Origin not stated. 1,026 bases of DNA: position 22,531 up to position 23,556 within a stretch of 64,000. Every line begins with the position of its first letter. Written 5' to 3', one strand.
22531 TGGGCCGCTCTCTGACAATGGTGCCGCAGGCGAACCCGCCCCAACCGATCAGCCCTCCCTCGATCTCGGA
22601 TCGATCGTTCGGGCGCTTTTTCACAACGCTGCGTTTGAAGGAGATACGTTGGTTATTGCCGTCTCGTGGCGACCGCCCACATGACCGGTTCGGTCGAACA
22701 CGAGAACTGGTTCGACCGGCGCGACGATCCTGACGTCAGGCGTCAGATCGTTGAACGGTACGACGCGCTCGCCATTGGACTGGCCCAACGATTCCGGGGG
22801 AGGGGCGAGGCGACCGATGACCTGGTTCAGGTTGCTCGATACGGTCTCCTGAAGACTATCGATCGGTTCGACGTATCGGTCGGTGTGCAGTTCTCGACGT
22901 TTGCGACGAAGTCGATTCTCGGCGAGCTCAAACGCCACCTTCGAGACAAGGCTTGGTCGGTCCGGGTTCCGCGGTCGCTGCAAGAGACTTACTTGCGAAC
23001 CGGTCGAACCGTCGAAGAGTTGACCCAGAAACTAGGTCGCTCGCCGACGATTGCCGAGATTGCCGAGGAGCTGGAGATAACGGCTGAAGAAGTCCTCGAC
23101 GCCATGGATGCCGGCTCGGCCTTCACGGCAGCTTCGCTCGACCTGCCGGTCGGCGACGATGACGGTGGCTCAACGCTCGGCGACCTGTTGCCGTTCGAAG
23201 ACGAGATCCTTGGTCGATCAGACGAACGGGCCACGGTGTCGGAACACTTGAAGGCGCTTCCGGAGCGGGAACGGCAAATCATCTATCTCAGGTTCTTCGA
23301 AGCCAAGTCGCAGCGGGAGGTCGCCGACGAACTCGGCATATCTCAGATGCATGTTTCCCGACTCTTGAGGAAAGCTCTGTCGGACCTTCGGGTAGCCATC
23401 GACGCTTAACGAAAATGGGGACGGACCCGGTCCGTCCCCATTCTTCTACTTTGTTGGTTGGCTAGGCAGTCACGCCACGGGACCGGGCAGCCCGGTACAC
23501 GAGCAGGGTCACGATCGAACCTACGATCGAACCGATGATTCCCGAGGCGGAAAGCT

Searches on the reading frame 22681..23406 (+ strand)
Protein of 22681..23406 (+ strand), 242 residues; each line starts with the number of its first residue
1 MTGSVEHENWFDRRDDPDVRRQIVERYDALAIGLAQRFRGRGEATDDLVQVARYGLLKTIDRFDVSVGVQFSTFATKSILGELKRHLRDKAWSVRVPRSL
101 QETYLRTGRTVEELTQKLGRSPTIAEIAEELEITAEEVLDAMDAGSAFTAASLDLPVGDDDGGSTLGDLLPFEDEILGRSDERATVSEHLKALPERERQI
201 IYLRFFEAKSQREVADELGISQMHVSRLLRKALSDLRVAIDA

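Call 4: search_protein_families(library=pfam, proteins=[window:22681-23406:+], max_evalue=0.01)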
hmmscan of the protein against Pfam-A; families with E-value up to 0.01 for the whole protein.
window:22681-23406:+ (242 aa): 14 families
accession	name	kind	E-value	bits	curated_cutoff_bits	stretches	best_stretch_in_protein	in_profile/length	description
PF04545.22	Sigma70_r4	-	6.5e-19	67.6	24.1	1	190-237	2-49/50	Sigma-70, region 4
PF04539.22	Sigma70_r3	-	1.4e-17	64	25.3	1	109-171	8-67/78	Sigma-70 region 3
PF04542.20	Sigma70_r2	-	1.2e-15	57.5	24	1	23-92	1-70/71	Sigma-70 region 2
PF08281.18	Sigma70_r4_2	-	7.2e-11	42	25.7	1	190-236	8-54/54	Sigma-70, region 4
PF04967.18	HTH_10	-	4.9e-05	23.5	23.1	1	211-235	26-50/53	HTH DNA binding domain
PF13384.12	HTH_23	-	0.00015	21.9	24.6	0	207-231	16-40/50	Homeodomain-like domain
PF16509.11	KORA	-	0.0003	21.4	26.7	1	186-234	9-56/84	TrfB plasmid transcriptional repressor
PF13412.12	HTH_24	-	0.0006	19.8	21.9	0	210-232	19-41/48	Winged helix-turn-helix DNA-binding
PF01022.26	HTH_5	-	0.0012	19.1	22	0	183-193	29-39/47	Bacterial regulatory protein, arsR family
PF01381.28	HTH_3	-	0.0019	18.6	23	0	210-230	11-31/55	Helix-turn-helix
PF13560.12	HTH_31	-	0.0021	18.8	27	0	208-230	14-36/64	Helix-turn-helix domain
PF13936.12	HTH_38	-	0.0024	18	27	0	195-231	7-43/44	Helix-turn-helix domain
PF00165.29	HTH_AraC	-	0.0068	17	26.6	0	213-233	13-33/42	Bacterial regulatory helix-turn-helix proteins, AraC family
PF07638.17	Sigma70_ECF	-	0.0082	16.5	21.1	0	188-230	131-173/185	ECF sigma factor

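Call 5: search_protein_families(library=ncbifam, proteins=[window:22681-23406:+], max_evalue=0.01)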
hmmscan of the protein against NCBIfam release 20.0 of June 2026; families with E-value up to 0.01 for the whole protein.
window:22681-23406:+ (242 aa): 84 families (the best 25 are shown)
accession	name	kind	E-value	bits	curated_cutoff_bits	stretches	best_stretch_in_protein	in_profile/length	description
TIGR02980.1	SigBFG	subfamily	1.3e-79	267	234.35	1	18-239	3-225/227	SigB/SigF/SigG family RNA polymerase sigma factor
NF005514.0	PRK07122.1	subfamily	3.5e-71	239.4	372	1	19-238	41-261/264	RNA polymerase sigma factor SigF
TIGR02941.1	Sigma_B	equivalog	3.9e-59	200.2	315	1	15-240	26-253/255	RNA polymerase sigma factor SigB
TIGR02885.1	spore_sigF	equivalog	2.2e-52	178.2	321.45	1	14-238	7-229/231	RNA polymerase sporulation sigma factor SigF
NF004052.0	PRK05572.1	subfamily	8.7e-52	176.1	311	1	15-241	29-251/252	SigF/SigG family RNA polymerase sporulation sigma factor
NF006071.0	PRK08215.1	equivalog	8.7e-50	169.7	372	1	15-240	34-257/258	RNA polymerase sporulation sigma factor SigG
TIGR02850.1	spore_sigG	equivalog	6.6e-47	160.1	457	1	16-238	32-252/254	RNA polymerase sporulation sigma factor SigG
NF005644.0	PRK07408.1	subfamily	5.4e-45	154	261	1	12-239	21-252/258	RNA polymerase sigma factor SigF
TIGR02937.1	sigma70-ECF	superfamily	6.5e-34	116.9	42.9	1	20-239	3-164/165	sigma-70 family RNA polymerase sigma factor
TIGR02479.1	FliA_WhiG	subfamily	7.2e-32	110.9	189.6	1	45-238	26-221/224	FliA/WhiG family RNA polymerase sigma factor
TIGR02997.1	Sig70-cyanoRpoD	subfamily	2e-31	109.4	384.5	1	22-237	78-298/298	RNA polymerase sigma factor, RpoD/SigA family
TIGR02393.1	RpoD_Cterm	equivalog_domain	1.4e-30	106.7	354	1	21-237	3-225/238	RNA polymerase sigma factor RpoD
NF005920.0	PRK07921.1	subfamily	2.5e-30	105.6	464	1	15-237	87-315/328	RNA polymerase sigma factor SigB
NF006666.0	PRK09210.1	equivalog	8.3e-29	101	572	1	16-237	130-357/370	RNA polymerase sigma factor RpoD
NF004560.0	PRK05901.1-1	equivalog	9e-29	100.9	711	1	20-219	280-481/516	RNA polymerase sigma factor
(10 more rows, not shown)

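Call 24: search_solved_structures(query=window:22681-23406:+, max_evalue=1e-10, show_alignments=0)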
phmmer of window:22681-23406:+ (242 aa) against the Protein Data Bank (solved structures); distinct sequences matched with E-value up to 1e-10: 65 (the best 60 are shown).
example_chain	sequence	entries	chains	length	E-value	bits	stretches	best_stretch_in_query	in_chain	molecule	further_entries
8x6g_H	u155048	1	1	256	8.3e-49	169.4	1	15-239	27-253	RNA polymerase sigma factor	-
1l0o_C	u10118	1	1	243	9.7e-40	139.8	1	14-235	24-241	sigma factor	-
5tw1_F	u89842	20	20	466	1.6e-29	106.4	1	10-236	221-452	RNA polymerase sigma factor SigA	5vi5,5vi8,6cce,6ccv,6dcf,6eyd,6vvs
7kif_F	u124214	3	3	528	8.5e-29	104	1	14-235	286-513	RNA polymerase sigma factor SigA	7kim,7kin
5uh5_F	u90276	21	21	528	8.5e-29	104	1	14-235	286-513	RNA polymerase sigma factor SigA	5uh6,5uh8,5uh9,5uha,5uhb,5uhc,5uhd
6bzo_F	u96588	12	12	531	8.6e-29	104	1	14-235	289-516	RNA polymerase sigma factor SigA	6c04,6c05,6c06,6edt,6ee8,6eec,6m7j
9e7v_F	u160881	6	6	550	9.3e-29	103.9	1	14-235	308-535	RNA polymerase sigma factor SigA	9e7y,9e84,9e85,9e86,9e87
7l7b_F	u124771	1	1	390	1.3e-27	100.1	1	16-237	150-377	RNA polymerase sigma factor SigA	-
7ckq_F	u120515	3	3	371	8.8e-27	97.4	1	15-237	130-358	RNA polymerase sigma factor SigA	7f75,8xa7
8k60_F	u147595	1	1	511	1.3e-26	96.9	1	18-236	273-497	RNA polymerase principal sigma factor HrdB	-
8dy9_F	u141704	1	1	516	1.3e-26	96.8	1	18-236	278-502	RNA polymerase sigma factor SigA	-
8dy7_F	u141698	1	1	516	1.3e-26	96.8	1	18-236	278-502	RNA polymerase sigma factor SigA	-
7vpd_F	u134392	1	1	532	1.4e-26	96.7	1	18-236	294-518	RNA polymerase sigma factor SigA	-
7vpz_F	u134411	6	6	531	1.4e-26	96.7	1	18-236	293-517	RNA polymerase principal sigma factor HrdB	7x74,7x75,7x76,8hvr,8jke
8x6f_E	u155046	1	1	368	3.4e-25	92.2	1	17-237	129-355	RNA polymerase sigma factor SigA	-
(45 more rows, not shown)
